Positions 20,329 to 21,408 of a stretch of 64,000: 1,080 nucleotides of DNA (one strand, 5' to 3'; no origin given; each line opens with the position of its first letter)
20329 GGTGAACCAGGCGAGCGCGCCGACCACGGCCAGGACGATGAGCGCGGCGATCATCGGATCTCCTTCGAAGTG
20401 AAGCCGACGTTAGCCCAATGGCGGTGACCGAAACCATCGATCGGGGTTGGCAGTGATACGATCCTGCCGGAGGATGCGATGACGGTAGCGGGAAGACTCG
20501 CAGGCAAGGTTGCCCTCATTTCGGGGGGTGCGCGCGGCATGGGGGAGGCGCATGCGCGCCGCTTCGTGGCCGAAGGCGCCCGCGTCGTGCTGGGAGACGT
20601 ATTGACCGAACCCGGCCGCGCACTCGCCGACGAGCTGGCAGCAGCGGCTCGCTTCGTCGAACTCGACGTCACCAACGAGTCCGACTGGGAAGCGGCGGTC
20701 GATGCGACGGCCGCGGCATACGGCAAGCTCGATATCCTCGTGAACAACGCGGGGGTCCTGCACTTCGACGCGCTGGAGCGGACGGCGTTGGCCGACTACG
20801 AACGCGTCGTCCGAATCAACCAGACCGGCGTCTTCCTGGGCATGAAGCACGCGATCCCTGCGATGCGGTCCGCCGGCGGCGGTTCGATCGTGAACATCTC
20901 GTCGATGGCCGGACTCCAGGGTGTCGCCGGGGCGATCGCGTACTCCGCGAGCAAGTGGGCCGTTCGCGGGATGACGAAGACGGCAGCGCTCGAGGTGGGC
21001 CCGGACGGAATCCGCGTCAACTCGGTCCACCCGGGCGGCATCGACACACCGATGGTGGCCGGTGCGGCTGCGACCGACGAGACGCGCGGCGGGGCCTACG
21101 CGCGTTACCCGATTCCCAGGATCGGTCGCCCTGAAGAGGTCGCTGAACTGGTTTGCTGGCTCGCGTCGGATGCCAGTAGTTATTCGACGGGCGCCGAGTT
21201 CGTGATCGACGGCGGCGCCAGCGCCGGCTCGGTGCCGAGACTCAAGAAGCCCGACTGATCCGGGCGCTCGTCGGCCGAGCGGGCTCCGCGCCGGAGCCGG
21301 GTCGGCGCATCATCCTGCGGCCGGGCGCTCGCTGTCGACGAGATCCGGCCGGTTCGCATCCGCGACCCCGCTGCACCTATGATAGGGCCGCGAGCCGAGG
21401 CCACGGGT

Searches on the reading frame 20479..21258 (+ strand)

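Call 6: search_protein_families(library=pfam, proteins=[window:20479-21258:+])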
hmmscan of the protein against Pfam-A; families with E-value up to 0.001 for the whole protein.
window:20479-21258:+ (259 aa): 4 families
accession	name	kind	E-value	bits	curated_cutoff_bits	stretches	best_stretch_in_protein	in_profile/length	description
PF13561.12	adh_short_C2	-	6e-67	226.1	27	1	18-247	3-235/236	Enoyl-(Acyl carrier protein) reductase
PF00106.31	adh_short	-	1.6e-59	201.1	26.6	1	10-197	1-191/195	short chain dehydrogenase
PF08659.16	KR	-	1.3e-09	38.7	22.6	1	12-159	3-153/180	KR domain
PF01370.27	Epimerase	-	0.00079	19.3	20.9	0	12-103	1-84/240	NAD dependent epimerase/dehydratase family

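Call 22: search_protein_families(library=ncbifam, proteins=[window:20479-21258:+], max_evalue=0.00001)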
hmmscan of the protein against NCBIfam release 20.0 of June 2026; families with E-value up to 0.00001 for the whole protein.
window:20479-21258:+ (259 aa): 228 families (the best 25 are shown)
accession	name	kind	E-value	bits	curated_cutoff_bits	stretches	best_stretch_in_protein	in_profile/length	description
NF053702.1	TrHdxCHCADhChcB1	equivalog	7.5e-86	287.5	400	1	6-251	1-244/250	trans-4-hydroxycyclohexanecarboxylate dehydrogenase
NF005559.1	PRK07231.1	subfamily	1.8e-71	240.6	215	1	6-247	1-247/249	glucose 1-dehydrogenase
NF004198.0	PRK05653.1-3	equivalog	2.9e-67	226.7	296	1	6-247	4-246/248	3-oxoacyl-ACP reductase FabG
NF052562.1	RADHDNL4305835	equivalog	1.4e-66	224.5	400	1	4-249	2-251/252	NADP-dependent (R)-specific alcohol dehydrogenase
NF004818.0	PRK06172.1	equivalog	1e-65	221.6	336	1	6-249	4-252/253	SDR family oxidoreductase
NF004791.0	PRK06138.1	equivalog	6.1e-65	219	312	1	6-249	2-251/252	SDR family oxidoreductase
NF005473.0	PRK07069.1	equivalog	1.8e-63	214.6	339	1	3-249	4-261/262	SDR family oxidoreductase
NF052558.1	MBtsdlDhBudC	equivalog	3.5e-63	213.5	270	1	8-250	2-244/250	meso-2,3-butanediol dehydrogenase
NF053701.1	CsHdxCHCADhChcB2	equivalog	1.2e-59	201.8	350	1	7-249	1-244/245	cis-4-hydroxycyclohexanecarboxylate dehydrogenase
NF009466.0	PRK12826.1-2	subfamily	1.5e-59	201.5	222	1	10-248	4-245/248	3-oxoacyl-ACP reductase FabG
TIGR03971.1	SDR_subfam_1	subfamily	2.3e-57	194.4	300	1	7-248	1-269/271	mycofactocin-coupled SDR family oxidoreductase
NF004713.0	PRK06057.1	equivalog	2.8e-57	194.1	404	1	2-252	2-254/257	3-oxoacyl-ACP reductase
TIGR01830.1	3oxo_ACP_reduc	equivalog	2.7e-56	190.9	297.75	1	12-246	1-237/239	3-oxoacyl-[acyl-carrier-protein] reductase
NF009093.0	PRK12429.1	subfamily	2.4e-55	187.6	258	1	7-247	3-256/259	3-hydroxybutyrate dehydrogenase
NF005309.0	PRK06841.1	subfamily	4.6e-55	186.9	286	1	6-247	12-252/255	GolD/DthD family dehydrogenase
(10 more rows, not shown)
